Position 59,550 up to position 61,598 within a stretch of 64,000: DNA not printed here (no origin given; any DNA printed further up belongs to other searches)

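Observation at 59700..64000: RM-like operon: SF2-helicase protein + C5-cytosine methyltransferase + MORC-like GHKL ATPase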

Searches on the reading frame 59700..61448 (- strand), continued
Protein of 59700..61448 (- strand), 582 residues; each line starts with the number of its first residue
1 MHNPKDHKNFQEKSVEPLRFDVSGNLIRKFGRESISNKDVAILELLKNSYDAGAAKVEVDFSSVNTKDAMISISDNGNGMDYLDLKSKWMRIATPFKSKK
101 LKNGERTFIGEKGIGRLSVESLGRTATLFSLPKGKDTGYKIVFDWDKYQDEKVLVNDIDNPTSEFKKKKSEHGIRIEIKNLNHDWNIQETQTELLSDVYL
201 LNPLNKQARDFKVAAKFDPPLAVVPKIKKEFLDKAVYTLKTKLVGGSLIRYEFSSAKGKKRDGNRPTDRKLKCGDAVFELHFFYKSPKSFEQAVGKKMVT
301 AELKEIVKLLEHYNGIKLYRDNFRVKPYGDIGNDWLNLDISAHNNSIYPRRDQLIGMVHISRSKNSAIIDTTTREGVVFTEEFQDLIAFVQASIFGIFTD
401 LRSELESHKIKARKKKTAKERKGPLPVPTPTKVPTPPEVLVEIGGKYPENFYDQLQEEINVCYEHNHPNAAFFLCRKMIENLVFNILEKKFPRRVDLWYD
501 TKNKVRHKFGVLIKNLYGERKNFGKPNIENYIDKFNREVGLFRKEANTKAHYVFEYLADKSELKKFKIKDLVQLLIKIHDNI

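Call 21: search_solved_structures(query=A1, max_evalue=1, show_alignments=0)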
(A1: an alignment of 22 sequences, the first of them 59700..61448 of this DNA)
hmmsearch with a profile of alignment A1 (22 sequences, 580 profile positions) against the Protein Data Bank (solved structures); distinct sequences matched with E-value up to 1: 155 (the best 60 are shown).
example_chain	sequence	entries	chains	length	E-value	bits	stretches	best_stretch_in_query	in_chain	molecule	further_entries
8jr7_A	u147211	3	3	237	7.4e-08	34.2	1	6-136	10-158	Heat shock protein HSP 90-alpha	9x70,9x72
9n2k_A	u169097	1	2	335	1.3e-07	33.4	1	31-97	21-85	DNA mismatch repair protein MutL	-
6gp4_A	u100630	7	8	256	3.2e-07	32.1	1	6-136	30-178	Heat shock protein HSP 90-alpha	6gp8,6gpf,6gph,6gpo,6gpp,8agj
3hhu_A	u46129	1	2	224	4.5e-07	31.6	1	6-136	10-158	Heat shock protein HSP 90-alpha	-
8jra_A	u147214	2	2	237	4.6e-07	31.6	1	6-136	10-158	Heat shock protein HSP 90-alpha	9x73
2yi0_A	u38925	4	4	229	4.8e-07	31.5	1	6-136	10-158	HEAT SHOCK PROTEIN HSP 90-ALPHA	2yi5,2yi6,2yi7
3d0b_A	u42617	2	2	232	5e-07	31.5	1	6-136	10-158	Heat shock protein HSP 90-alpha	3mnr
2bsm_A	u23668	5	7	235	5.1e-07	31.4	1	6-136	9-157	HEAT SHOCK PROTEIN HSP90-ALPHA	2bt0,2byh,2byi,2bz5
2ccs_A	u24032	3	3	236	5.1e-07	31.4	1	6-136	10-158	HEAT SHOCK PROTEIN HSP-90 ALPHA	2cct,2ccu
1uy6_A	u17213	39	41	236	5.2e-07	31.4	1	6-136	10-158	HEAT SHOCK PROTEIN HSP 90-ALPHA | HEAT SHOCK PROTEIN, HSP 90-ALPHA | HEAT SHOCK PROTEIN, HSP90-ALPHA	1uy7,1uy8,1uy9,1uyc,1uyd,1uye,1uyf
8jr6_A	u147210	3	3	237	5.2e-07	31.4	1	6-136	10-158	Heat shock protein HSP 90-alpha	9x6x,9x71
9auu_A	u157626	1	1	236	5.2e-07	31.4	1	6-136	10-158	Heat shock protein HSP 90-alpha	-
3qdd_A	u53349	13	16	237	5.2e-07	31.4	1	6-136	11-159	Heat shock protein HSP 90-alpha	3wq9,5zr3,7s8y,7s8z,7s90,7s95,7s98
4ykq_A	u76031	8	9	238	5.3e-07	31.4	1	6-136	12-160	Heat shock protein HSP 90-alpha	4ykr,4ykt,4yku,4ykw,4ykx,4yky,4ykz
6gqs_A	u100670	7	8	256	6.6e-07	31.1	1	6-136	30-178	Heat shock protein HSP 90-alpha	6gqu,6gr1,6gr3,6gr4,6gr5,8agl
5ix1_A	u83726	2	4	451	7.5e-07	30.9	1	36-171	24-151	MORC family CW-type zinc finger protein 3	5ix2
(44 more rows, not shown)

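Call 34: predict_structure(alignment_id=A2)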
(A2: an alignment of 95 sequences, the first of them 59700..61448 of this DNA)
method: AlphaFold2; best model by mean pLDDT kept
length: 582 residues; sequences in the alignment: 95
mean_pLDDT: 87.4   pTM: 0.71
mean pLDDT of the five models: 87.4, 86.7, 86.7, 86.0, 85.5
residues with pLDDT >= 90: 380; 70-90: 128; 50-70: 57; < 50: 17
segments of 3 or more residues with pLDDT < 50: 95-103, 433-436
pLDDT, mean of each block of 10 residues (from residue 1): 56 91 58 69 90 93 92 95 88 51 52 66 93 96 88 83 95 94 92 95 91 93 92 97 97 93 95 97 94 90 95 96 91 90 89 97 87 71 95 95 85 65 81 61 89 94 90 96 97 97 94 98 93 96 88 76 94 96 93
secondary structure, 60 per line:
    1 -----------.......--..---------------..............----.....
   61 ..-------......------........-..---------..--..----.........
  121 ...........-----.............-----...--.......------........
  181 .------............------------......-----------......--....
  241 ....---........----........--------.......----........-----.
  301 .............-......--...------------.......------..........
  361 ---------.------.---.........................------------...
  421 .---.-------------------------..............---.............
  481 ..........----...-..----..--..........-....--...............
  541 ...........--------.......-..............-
elements in order: E12-18 H38-51 E56-62 E70-75 H82-89 H112-122 E123-131 E137-144 H145-149 E160-166 E173-181 H188-199 E212-217 H229-234 E237-244 E248-255 E260-267 E276-282 H287-294 H300-313 E315-320 E323-325 H338-344 E354-360 H381-405 H418-421 H451-464 H468-490 H509-518 H520-523 H526-551 H560-566 H568-581
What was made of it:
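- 60129..60878 (-): S5/transducer-like middle region of the paraMORC protein, aa 191-440. Invariant or near-invariant residues: K317, R320, R324, D334, W335, D370, R374, E375. Call 34 (model pLDDT 87.4).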

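Call 37: fold_search(model_id=the predicted structure, library=pdb)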
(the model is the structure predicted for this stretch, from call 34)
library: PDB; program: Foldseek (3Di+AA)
matches with E <= 10: 795; with E <= 0.001: 352
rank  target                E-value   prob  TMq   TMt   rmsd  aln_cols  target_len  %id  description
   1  5ix2_B                1.6e-11  1.00  0.40  0.54   7.6       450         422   16  Crystal structure of mouse Morc3 ATPase-CW cassette in complex with AMPPNP and unmodified H3 peptide (released 2016-08-17)
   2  5tvw_B                1.0e-10  1.00  0.37  0.36  15.2       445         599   16  Crystal structure of mitochondrial Hsp90 (TRAP1) with ATP in absence of Mg, hemi-hydrolyzed (released 2018-03-14)
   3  6d14_A                1.3e-10  1.00  0.37  0.37  13.7       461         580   13  Zebrafish TRAP1 bound to AMPPNP and calcium in the asymmetric closed state (released 2018-04-25)
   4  5ix1_B                1.4e-10  1.00  0.38  0.51   7.9       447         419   16  Crystal structure of mouse Morc3 ATPase-CW cassette in complex with AMPPNP and H3K4me3 peptide (released 2016-08-17)
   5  9cdh_A                1.6e-10  1.00  0.39  0.47   5.4       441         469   11  MORC2 PD mutant with DNA (released 2025-07-09)
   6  9cdh_B                1.9e-10  1.00  0.39  0.48   6.5       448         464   12  MORC2 PD mutant with DNA (released 2025-07-09)
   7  6o1e                  2.0e-10  1.00  0.42  0.54   6.9       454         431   14  The crystal structure of human MORC3 ATPase-CW in complex with AMPPNP (released 2019-03-20)
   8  4ipe_B                2.8e-10  1.00  0.38  0.36  15.1       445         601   16  Crystal structure of mitochondrial Hsp90 (TRAP1) with AMPPNP (released 2014-01-22)
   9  5ix1_A                3.2e-10  1.00  0.38  0.51   7.9       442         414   15  Crystal structure of mouse Morc3 ATPase-CW cassette in complex with AMPPNP and H3K4me3 peptide (released 2016-08-17)
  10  5tvu_A                3.4e-10  1.00  0.37  0.36  15.4       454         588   15  Crystal structure of mitochondrial Hsp90 (TRAP1) with ATP in absence of Mg (released 2018-03-14)
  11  5ix2_A                3.6e-10  1.00  0.40  0.54   5.6       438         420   14  Crystal structure of mouse Morc3 ATPase-CW cassette in complex with AMPPNP and unmodified H3 peptide (released 2016-08-17)
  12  4ipe_A                3.6e-10  1.00  0.38  0.38  15.2       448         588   15  Crystal structure of mitochondrial Hsp90 (TRAP1) with AMPPNP (released 2014-01-22)
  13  6xg6_B                3.6e-10  1.00  0.37  0.35  15.4       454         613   14  Full-length human mitochondrial Hsp90 (TRAP1) with ADP-BeF3 (released 2020-09-30)
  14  7exp_B                3.8e-10  1.00  0.37  0.36  15.1       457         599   16  Crystal structure of zebrafish TRAP1 with AMPPNP and MitoQ (released 2022-01-05)
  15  4j0b_A                4.0e-10  1.00  0.38  0.37  14.8       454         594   14  Structure of mitochondrial Hsp90 (TRAP1) with ADP-BeF3 (released 2014-01-22)
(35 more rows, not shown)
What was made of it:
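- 60129..60878 (-): Call 37 (Foldseek alignments of about 440 columns to the MORC3, MORC2 and MutL-NTD GHKL+S5 modules).
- On MORC / paraMORC GHKL ATPases: Foldseek aligns about 440 columns to the GHKL+S5 modules of MORC3 (5ix2, E 1.6e-11), MORC2, MutL-NTD and SMCHD1 (call 37).
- The full model (pLDDT 87.4) matches MORC3 (E 1.6e-11), TRAP1, MORC2 and MutL-NTD over about 440 residues (calls 34, 37). The closest structures are MORC3, MORC2 and MutL (call 37).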
